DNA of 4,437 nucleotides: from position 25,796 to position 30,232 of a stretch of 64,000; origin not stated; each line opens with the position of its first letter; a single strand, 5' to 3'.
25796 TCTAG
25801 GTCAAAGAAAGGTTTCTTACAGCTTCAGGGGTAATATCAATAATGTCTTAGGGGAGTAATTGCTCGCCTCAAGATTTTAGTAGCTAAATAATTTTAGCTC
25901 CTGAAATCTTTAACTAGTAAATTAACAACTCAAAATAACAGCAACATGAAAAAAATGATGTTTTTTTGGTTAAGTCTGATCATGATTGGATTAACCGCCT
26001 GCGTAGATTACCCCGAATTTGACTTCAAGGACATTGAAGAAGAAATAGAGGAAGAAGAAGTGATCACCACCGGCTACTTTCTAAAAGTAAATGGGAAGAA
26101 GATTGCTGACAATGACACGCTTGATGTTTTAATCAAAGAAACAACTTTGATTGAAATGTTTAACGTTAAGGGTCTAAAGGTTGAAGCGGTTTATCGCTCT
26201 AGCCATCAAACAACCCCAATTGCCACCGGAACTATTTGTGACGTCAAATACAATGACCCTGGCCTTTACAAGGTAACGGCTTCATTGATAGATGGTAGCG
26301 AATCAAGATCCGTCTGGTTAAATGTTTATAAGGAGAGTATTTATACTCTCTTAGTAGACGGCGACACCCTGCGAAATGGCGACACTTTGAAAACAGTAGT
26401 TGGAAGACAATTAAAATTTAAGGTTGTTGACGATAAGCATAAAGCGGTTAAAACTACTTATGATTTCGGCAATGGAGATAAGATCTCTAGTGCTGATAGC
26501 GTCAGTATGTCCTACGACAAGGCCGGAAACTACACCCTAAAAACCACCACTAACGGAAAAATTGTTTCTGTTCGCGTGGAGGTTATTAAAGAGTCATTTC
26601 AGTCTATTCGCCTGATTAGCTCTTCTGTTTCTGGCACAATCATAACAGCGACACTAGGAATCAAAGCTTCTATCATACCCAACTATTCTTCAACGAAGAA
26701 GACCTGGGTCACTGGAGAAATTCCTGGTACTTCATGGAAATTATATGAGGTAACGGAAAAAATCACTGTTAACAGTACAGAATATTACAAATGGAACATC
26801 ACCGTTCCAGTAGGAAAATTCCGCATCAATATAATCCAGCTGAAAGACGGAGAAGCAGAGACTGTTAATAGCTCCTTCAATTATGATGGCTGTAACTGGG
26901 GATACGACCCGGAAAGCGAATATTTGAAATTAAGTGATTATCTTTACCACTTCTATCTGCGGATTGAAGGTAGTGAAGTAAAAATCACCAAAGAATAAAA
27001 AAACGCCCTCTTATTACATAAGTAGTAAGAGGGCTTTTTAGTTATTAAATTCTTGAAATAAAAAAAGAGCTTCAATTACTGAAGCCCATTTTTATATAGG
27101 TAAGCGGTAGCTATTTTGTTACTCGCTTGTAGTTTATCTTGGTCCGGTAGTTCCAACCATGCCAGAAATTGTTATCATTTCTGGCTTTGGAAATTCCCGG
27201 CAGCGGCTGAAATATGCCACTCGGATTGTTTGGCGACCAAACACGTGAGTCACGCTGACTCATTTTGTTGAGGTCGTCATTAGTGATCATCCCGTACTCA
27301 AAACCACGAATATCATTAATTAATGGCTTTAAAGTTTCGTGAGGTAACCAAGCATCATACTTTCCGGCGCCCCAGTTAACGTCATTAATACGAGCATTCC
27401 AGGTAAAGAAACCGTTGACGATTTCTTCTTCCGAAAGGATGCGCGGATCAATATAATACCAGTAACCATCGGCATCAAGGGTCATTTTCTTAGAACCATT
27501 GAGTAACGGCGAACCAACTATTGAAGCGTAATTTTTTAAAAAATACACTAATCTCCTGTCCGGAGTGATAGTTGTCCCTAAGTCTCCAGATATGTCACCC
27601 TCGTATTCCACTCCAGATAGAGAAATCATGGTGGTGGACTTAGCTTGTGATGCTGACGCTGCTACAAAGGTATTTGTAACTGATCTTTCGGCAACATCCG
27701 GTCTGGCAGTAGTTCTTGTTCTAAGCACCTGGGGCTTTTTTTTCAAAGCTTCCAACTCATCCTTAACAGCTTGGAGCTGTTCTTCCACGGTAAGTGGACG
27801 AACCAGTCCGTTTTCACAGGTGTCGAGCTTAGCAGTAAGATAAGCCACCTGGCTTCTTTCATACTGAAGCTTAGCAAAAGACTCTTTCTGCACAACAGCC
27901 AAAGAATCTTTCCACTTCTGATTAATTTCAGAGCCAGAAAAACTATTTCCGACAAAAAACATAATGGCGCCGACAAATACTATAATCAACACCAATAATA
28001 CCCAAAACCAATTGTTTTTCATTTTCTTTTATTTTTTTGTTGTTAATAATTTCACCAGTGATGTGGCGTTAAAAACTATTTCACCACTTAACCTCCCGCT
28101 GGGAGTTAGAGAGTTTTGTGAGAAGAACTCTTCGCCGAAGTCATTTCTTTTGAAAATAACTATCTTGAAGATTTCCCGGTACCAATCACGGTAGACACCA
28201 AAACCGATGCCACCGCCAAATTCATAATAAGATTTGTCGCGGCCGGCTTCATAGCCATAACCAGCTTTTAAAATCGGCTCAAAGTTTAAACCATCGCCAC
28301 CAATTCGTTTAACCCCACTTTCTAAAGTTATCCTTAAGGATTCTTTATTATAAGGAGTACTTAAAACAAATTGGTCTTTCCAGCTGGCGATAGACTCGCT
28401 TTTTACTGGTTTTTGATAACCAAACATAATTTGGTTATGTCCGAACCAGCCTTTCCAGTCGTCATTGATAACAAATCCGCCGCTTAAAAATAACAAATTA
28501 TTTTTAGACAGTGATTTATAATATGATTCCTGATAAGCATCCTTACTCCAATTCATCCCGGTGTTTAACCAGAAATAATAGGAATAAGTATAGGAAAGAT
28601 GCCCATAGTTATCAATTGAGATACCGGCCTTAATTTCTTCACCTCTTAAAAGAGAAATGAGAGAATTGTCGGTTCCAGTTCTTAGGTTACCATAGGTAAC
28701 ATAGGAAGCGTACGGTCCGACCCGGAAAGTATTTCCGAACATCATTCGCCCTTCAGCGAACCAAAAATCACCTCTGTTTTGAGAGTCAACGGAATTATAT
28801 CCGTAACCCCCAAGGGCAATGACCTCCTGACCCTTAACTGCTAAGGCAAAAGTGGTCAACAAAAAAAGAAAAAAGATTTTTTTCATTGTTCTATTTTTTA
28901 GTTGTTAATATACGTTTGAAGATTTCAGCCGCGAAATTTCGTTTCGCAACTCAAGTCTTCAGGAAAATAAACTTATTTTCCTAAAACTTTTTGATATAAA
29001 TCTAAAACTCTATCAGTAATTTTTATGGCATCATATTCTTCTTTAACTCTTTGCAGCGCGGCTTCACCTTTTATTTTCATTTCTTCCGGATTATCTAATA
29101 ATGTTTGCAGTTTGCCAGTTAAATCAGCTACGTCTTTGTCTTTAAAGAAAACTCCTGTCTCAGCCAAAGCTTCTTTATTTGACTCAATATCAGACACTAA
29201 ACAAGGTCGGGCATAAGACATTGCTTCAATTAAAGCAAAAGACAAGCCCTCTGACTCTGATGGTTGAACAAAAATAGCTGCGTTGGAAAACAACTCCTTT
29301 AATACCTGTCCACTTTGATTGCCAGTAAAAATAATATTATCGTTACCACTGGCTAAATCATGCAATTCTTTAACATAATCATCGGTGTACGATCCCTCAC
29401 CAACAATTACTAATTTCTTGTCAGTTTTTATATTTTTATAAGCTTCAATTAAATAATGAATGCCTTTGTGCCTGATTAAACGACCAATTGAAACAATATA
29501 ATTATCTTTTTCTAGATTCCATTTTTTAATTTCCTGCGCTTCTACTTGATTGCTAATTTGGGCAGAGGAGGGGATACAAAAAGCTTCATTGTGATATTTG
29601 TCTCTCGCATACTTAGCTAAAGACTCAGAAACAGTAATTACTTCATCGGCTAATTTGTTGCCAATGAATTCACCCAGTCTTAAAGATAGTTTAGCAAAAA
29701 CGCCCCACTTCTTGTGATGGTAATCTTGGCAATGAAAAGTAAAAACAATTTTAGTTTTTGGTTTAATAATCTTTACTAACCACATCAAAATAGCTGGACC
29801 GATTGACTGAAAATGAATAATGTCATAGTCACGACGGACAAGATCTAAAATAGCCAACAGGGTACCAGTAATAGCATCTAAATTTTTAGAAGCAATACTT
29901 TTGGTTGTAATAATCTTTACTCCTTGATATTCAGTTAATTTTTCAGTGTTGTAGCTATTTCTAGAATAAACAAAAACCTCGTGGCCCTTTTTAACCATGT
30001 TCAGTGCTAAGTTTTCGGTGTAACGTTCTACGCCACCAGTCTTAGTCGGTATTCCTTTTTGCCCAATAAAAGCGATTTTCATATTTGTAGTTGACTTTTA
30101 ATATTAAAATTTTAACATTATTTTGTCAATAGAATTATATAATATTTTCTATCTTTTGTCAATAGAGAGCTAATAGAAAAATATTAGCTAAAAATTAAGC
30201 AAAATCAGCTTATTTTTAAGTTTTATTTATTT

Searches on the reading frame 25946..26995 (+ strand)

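Call 46: search_protein_families(library=pfam, proteins=[window:25946-26995:+], max_evalue=0.01)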
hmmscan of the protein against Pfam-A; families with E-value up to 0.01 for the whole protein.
window:25946-26995:+ (350 aa): 2 families
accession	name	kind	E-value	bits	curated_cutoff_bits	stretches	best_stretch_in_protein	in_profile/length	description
PF00801.26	PKD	-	3.3e-08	33.8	23.5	1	152-202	13-65/80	PKD domain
PF18911.6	PKD_4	-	9.3e-05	22.9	27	0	157-202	21-68/85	PKD domain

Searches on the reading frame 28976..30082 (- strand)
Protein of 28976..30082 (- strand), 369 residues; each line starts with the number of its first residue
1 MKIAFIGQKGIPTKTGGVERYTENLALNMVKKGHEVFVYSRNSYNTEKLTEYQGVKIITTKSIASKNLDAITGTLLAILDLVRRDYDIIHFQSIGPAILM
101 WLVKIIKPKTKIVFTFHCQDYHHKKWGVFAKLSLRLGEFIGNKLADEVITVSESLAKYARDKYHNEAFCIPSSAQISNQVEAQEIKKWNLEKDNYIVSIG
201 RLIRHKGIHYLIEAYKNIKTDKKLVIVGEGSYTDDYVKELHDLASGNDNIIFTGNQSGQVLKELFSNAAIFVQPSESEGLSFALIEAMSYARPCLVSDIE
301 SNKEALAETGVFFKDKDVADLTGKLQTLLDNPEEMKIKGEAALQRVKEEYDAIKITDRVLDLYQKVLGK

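Call 46: search_protein_families(library=pfam, proteins=[window:28976-30082:-], max_evalue=0.01)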
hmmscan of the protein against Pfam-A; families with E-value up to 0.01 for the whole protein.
window:28976-30082:- (369 aa): 9 families
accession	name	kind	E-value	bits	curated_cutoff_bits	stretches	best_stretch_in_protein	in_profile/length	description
PF00534.26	Glycos_transf_1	-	1.1e-32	113.4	26.4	1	183-342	4-169/172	Glycosyl transferases group 1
PF13692.12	Glyco_trans_1_4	-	1.7e-27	96.8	27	1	194-331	2-142/142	Glycosyl transferases group 1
PF13439.12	Glyco_transf_4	-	1.6e-22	80.8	28.5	1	16-164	2-153/170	Glycosyltransferase Family 4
PF13579.12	Glyco_trans_4_4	-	5e-12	46.9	29.7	1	16-162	1-145/158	Glycosyl transferase 4-like domain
PF09314.17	DUF1972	-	3.5e-08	33.7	25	1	4-165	5-175/186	Domain of unknown function (DUF1972)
PF13524.12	Glyco_trans_1_2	-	3.2e-07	30.9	25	1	211-359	5-142/144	Glycosyl transferase-like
PF20706.3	GT4-conflict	-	6.2e-07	29.2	26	1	145-298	147-312/385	Family 4 Glycosyltransferase in conflict systems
PF03446.21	NAD_binding_2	-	0.0001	22.8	21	1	23-72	12-60/161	NAD binding domain of 6-phosphogluconate dehydrogenase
PF08323.17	Glyco_transf_5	-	0.0014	18.8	22.7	0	2-58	1-57/239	Starch synthase catalytic domain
